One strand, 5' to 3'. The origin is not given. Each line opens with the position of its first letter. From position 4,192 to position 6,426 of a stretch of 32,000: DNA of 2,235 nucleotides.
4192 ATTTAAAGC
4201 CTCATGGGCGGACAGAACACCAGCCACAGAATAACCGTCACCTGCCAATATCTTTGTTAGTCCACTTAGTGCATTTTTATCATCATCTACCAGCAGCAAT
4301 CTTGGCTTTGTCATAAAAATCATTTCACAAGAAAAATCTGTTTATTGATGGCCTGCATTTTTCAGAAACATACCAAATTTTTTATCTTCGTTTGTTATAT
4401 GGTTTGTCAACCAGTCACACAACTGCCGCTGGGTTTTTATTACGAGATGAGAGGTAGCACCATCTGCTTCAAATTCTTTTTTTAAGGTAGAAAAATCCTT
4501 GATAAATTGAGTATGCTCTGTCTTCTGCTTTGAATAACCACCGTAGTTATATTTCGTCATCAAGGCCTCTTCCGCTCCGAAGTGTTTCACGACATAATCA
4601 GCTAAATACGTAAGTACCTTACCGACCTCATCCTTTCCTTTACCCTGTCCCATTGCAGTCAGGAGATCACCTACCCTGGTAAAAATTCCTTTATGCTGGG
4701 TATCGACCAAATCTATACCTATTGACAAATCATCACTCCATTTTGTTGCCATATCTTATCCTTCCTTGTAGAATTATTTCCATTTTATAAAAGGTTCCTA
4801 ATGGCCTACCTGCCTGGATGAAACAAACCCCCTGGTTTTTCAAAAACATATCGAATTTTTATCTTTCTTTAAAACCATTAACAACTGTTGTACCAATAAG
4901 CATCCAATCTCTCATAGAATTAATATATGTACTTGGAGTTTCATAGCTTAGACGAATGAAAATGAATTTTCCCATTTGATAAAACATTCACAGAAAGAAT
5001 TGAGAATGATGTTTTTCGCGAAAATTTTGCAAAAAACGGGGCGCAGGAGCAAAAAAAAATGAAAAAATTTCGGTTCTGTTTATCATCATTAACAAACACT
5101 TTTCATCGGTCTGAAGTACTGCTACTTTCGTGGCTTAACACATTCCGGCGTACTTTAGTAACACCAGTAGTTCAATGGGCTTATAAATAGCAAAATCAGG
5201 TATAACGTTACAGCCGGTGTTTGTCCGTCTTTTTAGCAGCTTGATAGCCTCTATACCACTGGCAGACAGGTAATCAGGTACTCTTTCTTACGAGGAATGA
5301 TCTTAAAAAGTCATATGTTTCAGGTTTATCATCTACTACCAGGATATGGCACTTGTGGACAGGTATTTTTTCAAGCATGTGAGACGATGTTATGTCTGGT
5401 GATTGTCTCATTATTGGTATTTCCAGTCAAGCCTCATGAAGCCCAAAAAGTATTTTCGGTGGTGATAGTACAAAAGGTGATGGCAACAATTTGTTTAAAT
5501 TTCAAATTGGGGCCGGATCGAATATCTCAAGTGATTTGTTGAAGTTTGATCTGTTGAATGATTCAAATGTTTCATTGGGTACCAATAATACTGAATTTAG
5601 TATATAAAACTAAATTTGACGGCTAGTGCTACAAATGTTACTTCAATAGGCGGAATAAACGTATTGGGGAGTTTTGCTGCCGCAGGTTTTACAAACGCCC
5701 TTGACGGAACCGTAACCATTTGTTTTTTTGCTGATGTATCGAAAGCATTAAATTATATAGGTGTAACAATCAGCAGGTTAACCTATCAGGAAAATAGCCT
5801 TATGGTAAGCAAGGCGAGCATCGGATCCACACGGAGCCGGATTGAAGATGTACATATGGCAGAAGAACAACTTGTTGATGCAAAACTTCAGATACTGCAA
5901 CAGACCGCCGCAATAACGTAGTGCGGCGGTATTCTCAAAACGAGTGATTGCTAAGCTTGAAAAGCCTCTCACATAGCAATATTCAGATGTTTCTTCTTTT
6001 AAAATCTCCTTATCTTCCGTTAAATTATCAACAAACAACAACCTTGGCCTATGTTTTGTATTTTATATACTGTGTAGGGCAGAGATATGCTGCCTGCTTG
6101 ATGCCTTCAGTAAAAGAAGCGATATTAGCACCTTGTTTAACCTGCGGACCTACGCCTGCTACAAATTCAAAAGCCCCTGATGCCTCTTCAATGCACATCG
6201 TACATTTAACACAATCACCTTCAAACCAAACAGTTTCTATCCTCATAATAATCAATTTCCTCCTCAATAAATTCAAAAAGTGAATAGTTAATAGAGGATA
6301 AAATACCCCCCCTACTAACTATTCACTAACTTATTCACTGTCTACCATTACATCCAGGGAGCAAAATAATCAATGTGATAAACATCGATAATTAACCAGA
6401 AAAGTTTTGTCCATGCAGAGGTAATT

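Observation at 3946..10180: Sigma54 two-component island wired to three O2/NO-binding metalloprotein units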

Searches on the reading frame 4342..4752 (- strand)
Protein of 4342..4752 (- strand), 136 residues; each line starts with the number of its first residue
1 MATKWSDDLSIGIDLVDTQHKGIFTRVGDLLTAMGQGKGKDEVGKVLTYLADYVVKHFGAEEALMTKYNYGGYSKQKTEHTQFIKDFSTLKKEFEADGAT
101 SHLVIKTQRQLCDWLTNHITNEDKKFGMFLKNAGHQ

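Call 3: search_protein_families(library=pfam, proteins=[window:4342-4752:-], max_evalue=0.01)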
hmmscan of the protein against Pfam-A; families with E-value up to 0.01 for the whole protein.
window:4342-4752:- (136 aa): 1 family
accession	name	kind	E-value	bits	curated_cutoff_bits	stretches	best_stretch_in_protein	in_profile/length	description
PF01814.28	Hemerythrin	-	5e-14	53.3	25.3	1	12-127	2-124/127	Hemerythrin HHE cation binding domain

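Call 28: find_homologous_proteins(query=window:4342-4752:-)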
Query window:4342-4752:- (136 aa): 39 proteins with E <= 0.001 among 41 candidates.
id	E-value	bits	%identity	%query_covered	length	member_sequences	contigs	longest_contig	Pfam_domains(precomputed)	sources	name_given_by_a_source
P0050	5.9e-81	287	95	100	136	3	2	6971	PF01814.29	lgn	-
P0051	9.1e-77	273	90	99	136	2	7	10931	PF01814.29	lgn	-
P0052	8.4e-67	241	80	99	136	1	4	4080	PF01814.29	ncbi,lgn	-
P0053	4.0e-57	210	66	99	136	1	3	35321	PF01814.29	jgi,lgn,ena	jgi:hemerythrin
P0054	4.6e-57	210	67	98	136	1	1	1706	PF01814.29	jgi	-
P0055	6.4e-57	209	70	96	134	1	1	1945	PF01814.29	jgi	-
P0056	6.4e-57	209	66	99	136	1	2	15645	PF01814.29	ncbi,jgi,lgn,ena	-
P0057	1.6e-56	208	66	99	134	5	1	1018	PF01814.29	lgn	-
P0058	2.5e-56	207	67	99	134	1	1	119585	PF01814.29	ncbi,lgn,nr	ncbi:MAG: bacteriohemerythrin [Candidatus Brocadia sp.]|nr:bacteriohemerythrin [Candidatus Brocadia 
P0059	5.8e-56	206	67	96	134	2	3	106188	PF01814.29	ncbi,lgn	-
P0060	6.2e-56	206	66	99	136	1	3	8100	PF01814.29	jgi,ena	-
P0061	1.2e-55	205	65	99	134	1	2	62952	PF01814.29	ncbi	-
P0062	1.5e-55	205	66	99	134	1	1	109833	PF01814.29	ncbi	-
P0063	2.1e-55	204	66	99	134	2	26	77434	PF01814.29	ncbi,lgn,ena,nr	ncbi:MAG: hemerythrin family protein [Candidatus Brocadia sp.]|nr:hemerythrin family protein [Candid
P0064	5.7e-55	203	64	99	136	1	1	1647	PF01814.29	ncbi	-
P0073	3.8e-53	197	66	96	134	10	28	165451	PF01814.29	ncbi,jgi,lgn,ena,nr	ncbi:MAG: hypothetical protein B6D34_04570 [Candidatus Brocadia sp. UTAMX1]|jgi:hemerythrin|nr:MAG: 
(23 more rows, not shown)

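Call 30: find_encoding_contigs(protein=P0058, flank=6000, max_places=1)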
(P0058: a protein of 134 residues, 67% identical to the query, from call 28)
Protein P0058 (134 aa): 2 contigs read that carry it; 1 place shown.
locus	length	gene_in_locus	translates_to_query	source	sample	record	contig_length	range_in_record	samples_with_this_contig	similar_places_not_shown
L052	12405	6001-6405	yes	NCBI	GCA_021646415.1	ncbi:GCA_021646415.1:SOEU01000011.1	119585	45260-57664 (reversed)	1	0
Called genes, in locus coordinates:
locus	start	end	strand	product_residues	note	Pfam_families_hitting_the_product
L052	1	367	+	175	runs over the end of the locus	PF13690:CheX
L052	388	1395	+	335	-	PF00072:Response_reg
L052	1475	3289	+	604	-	PF01627:Hpt, PF02895:H-kinase_dim, PF02518:HATPase_c, PF01584:CheW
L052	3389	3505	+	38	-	PF05635:23S_rRNA_IVP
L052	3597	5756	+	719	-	PF00015:MCPsignal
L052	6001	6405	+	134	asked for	PF01814:Hemerythrin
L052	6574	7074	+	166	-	PF01584:CheW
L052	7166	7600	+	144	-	PF05635:23S_rRNA_IVP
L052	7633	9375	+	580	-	PF11845:Tll0287-like, PF00015:MCPsignal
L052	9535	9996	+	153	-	PF03975:CheD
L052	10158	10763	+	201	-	PF04509:CheC (weak)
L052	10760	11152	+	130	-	PF00072:Response_reg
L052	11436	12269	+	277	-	PF03705:CheR_N, PF01739:CheR, PF08242:Methyltransf_12 (faint)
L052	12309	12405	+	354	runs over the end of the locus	PF00072:Response_reg, PF01339:CheB_methylest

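Call 31: find_encoding_contigs(protein=P0073, flank=6000, max_places=1)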
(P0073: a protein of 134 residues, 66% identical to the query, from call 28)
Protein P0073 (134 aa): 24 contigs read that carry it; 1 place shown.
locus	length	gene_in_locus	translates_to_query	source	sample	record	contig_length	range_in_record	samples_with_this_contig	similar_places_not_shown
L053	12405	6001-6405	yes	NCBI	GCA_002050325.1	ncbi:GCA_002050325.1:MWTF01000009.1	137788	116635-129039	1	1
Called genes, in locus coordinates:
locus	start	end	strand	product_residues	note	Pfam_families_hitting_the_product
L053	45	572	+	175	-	PF13690:CheX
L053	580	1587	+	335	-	PF00072:Response_reg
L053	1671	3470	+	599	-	PF01627:Hpt, PF02895:H-kinase_dim, PF02518:HATPase_c, PF01584:CheW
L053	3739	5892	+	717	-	PF02743:dCache_1, PF00015:MCPsignal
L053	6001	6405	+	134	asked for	PF01814:Hemerythrin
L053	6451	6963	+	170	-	PF01584:CheW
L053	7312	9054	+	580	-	PF11845:Tll0287-like, PF00015:MCPsignal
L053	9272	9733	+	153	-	PF03975:CheD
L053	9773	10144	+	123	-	PF05635:23S_rRNA_IVP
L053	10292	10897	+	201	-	PF04509:CheC (faint)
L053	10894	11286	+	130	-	PF00072:Response_reg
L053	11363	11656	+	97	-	PF05635:23S_rRNA_IVP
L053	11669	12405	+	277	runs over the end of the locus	PF03705:CheR_N, PF01739:CheR, PF08242:Methyltransf_12 (faint)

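Call 32: find_encoding_contigs(protein=P0051, flank=6000, max_places=2)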
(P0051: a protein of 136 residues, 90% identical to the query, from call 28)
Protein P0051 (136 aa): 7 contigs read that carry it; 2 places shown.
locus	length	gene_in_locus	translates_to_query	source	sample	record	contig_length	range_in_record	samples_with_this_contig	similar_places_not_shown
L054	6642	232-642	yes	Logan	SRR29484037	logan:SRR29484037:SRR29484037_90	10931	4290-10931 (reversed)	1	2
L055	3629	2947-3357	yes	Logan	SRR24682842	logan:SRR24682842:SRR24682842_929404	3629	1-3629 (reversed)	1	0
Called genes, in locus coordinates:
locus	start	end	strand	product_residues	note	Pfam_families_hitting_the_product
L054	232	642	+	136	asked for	PF01814:Hemerythrin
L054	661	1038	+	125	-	PF00072:Response_reg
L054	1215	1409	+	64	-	-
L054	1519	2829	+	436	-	PF07731:Cu-oxidase_2 (faint), PF07732:Cu-oxidase_3, PF00394:Cu-oxidase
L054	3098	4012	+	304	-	-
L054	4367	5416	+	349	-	-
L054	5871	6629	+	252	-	PF14686:fn3_3, PF13620:CarboxypepD_reg (weak)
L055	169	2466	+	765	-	PF14417:MEDS, PF00989:PAS, PF08448:PAS_4, PF13188:PAS_8 (weak), PF13426:PAS_9, PF08447:PAS_3, PF02518:HATPase_c, PF00072:Response_reg, +1 more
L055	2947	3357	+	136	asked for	PF01814:Hemerythrin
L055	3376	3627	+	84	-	?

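Call 33: find_encoding_contigs(protein=P0053, flank=6000, max_places=1)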
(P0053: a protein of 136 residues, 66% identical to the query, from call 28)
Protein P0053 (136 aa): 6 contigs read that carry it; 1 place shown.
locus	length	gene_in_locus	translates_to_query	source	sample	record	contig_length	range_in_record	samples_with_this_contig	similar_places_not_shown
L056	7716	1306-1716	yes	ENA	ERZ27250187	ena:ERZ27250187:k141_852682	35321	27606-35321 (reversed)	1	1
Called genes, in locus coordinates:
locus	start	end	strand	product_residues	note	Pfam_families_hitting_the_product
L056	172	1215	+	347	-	PF00072:Response_reg, PF01339:CheB_methylest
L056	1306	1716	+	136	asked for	PF01814:Hemerythrin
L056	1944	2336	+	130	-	PF01814:Hemerythrin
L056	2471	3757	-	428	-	PF00672:HAMP, PF00990:GGDEF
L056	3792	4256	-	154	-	PF12849:PBP_like_2 (weak)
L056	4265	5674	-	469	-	-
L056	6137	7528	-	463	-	PF01656:CbiA, PF03266:NTPase_1 (faint), PF13500:AAA_26, PF07685:GATase_3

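Call 37: search_protein_families(library=ncbifam, proteins=[window:4342-4752:-], max_evalue=0.001)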
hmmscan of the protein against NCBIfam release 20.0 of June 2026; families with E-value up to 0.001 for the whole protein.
window:4342-4752:- (136 aa): 5 families
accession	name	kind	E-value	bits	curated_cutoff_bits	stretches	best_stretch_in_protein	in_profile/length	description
NF033749.1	bact_hemeryth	subfamily_domain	4.3e-36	123.9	84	1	4-131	3-129/129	bacteriohemerythrin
TIGR02481.1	hemeryth_dom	domain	1.8e-33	115.3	51.75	1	4-129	1-125/126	hemerythrin domain-containing protein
NF002007.0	PRK00808.1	equivalog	6.2e-22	78.4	109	1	3-127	4-124/156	bacteriohemerythrin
TIGR00058.1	Hemerythrin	subfamily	3.9e-14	53.2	131.85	1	4-126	6-111/115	hemerythrin family non-heme iron protein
NF002522.0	PRK01917.1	equivalog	2.4e-08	34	162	1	6-134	13-135/145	cation-binding hemerythrin HHE family protein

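Call 61: search_protein_families(library=pfam, proteins=[L055:169-2466:+], max_evalue=0.001)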
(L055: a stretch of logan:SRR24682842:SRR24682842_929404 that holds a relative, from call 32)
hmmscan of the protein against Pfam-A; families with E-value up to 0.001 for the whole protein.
L055:169-2466:+ (765 aa): 10 families
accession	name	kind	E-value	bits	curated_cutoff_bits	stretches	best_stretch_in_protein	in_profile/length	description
PF14417.12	MEDS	-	5.2e-43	147.1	29.8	1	20-179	1-160/161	MEDS: MEthanogen/methylotroph, DcmR Sensory domain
PF02518.31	HATPase_c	-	3.1e-24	86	26.4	1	512-617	1-109/111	Histidine kinase-, DNA gyrase B-, and HSP90-like ATPase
PF13426.13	PAS_9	-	1.9e-17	63.8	27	1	277-380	1-103/103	PAS domain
PF00072.30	Response_reg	-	2.3e-17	63.6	30.2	1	640-751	1-110/111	Response regulator receiver domain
PF00989.32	PAS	-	1.2e-14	54.7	22.6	1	269-378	3-113/113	PAS fold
PF08448.16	PAS_4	-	4e-12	46.8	23.1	1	273-383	1-110/110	PAS fold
PF08447.18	PAS_3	-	2.7e-09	37.6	25.6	1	290-374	2-88/89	PAS fold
PF00512.31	HisKA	-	5.2e-08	33.3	26.9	1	398-460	3-64/66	His Kinase A (phospho-acceptor) domain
PF13188.13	PAS_8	-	2.2e-07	31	21.8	1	268-309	2-44/65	PAS domain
PF06745.19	ATPase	-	0.00016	21.6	26.6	0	39-115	39-120/231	KaiC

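Call 71: search_solved_structures(query=window:4342-4752:-, max_evalue=0.001, show_alignments=2)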
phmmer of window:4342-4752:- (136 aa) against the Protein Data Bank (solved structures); distinct sequences matched with E-value up to 0.001: 9.
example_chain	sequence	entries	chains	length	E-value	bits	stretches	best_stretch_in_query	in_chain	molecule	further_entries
2avk_A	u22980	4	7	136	6.6e-21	78.1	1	3-134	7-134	hemerythrin-like domain protein DcrH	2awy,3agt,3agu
2awc_A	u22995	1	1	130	1e-20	77.5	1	4-134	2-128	hemerythrin-like domain protein DcrH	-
3waq_A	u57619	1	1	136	6.5e-20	74.9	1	3-134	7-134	Hemerythrin-like domain protein DcrH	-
3whn_A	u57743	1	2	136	6.5e-20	74.9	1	3-134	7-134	Hemerythrin-like domain protein DcrH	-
4xpx_A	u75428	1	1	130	9e-18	67.9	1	8-130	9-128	Bacteriohemerythrin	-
4xpw_A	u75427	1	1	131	3.3e-17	66.1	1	8-130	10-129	Bacteriohemerythrin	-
4xq1_A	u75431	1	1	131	4.5e-17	65.7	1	8-130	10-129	Bacteriohemerythrin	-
4xpy_A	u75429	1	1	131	4.6e-17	65.6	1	8-130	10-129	Bacteriohemerythrin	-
1hmd_A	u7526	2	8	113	0.00088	22.7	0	13-90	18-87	HEMERYTHRIN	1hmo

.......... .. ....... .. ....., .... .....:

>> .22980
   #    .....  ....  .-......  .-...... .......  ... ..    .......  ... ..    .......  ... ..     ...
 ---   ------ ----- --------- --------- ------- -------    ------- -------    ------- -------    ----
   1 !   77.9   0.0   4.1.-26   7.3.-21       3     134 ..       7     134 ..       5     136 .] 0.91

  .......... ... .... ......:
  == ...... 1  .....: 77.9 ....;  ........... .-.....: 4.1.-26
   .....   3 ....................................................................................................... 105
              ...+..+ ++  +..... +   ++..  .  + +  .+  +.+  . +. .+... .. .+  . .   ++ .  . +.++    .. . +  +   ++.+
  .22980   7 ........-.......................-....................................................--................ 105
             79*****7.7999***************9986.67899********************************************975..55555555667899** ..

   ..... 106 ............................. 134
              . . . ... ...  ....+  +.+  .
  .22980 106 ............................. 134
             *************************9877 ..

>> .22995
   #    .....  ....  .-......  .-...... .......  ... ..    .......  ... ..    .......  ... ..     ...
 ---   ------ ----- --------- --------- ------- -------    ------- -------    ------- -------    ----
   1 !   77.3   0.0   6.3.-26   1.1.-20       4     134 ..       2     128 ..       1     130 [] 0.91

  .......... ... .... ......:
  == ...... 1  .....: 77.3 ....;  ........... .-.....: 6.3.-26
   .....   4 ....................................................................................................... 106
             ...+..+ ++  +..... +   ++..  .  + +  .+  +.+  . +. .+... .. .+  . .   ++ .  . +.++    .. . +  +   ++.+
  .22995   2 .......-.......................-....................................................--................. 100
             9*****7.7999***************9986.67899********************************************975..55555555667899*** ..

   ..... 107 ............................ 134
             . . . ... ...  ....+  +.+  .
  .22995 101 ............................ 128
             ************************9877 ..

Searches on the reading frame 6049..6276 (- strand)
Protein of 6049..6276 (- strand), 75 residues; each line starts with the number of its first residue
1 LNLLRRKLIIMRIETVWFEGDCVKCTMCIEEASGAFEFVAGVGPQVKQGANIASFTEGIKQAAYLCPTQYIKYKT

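Call 3: search_protein_families(library=pfam, proteins=[window:6049-6276:-], max_evalue=0.01)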
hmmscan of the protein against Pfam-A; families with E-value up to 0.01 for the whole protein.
window:6049-6276:- (75 aa): 1 family
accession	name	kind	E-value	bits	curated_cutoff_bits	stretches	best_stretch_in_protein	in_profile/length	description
PF13370.11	Fer4_13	-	0.00038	21.5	24.5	1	21-72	5-57/58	4Fe-4S single cluster domain of Ferredoxin I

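Call 37: search_protein_families(library=ncbifam, proteins=[window:6049-6276:-], max_evalue=0.001)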
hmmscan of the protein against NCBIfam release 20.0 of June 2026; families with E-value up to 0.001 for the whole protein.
window:6049-6276:- (75 aa): 0 families
